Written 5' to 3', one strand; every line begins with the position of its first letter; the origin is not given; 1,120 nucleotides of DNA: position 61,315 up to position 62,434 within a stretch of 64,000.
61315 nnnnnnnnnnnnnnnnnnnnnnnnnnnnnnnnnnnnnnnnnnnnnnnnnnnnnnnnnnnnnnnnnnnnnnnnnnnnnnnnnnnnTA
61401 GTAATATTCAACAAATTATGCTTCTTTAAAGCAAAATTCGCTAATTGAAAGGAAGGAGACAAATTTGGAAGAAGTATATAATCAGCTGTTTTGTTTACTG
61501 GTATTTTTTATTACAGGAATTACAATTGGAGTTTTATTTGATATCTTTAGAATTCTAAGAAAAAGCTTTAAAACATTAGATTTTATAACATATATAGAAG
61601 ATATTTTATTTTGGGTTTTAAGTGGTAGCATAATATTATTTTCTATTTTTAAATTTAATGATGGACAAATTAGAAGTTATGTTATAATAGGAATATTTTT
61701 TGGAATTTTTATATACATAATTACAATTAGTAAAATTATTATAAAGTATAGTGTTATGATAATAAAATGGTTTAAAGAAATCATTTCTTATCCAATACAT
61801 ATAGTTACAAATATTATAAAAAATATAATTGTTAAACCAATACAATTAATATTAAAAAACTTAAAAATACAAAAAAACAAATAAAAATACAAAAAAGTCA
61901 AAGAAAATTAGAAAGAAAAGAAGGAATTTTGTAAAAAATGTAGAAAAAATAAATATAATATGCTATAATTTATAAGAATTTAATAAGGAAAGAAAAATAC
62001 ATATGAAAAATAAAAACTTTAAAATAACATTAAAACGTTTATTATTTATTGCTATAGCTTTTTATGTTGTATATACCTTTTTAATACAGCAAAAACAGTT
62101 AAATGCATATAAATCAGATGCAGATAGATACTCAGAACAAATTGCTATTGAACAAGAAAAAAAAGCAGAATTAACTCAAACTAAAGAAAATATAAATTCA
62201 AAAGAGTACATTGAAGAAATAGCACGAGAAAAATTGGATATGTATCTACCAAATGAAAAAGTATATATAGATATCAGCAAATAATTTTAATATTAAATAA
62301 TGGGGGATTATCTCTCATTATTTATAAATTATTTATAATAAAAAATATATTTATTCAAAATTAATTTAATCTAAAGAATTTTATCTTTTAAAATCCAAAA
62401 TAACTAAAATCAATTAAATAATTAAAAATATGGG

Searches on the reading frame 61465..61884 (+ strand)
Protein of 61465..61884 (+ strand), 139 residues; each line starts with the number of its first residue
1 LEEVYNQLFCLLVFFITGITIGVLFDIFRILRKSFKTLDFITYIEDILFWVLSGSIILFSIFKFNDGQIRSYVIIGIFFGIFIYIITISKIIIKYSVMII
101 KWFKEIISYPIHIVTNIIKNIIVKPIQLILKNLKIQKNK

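Call 5: search_protein_families(library=pfam, proteins=[window:61465-61884:+], max_evalue=0.01)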
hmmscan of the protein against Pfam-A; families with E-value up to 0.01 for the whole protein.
window:61465-61884:+ (139 aa): 1 family
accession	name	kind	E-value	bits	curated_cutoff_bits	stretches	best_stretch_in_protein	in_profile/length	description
PF09578.15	Spore_YabQ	-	5.2e-22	78.2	27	1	11-89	1-79/79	Spore cortex protein YabQ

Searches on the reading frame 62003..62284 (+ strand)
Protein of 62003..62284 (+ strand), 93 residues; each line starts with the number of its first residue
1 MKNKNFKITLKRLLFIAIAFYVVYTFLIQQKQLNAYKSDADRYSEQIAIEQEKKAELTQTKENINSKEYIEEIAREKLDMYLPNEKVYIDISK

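Call 5: search_protein_families(library=pfam, proteins=[window:62003-62284:+], max_evalue=0.01)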
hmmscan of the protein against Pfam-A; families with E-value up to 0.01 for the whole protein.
window:62003-62284:+ (93 aa): 1 family
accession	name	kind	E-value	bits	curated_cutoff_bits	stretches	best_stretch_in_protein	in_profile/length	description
PF04977.20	DivIC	-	2e-12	47.2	28.9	1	15-91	1-78/80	Septum formation initiator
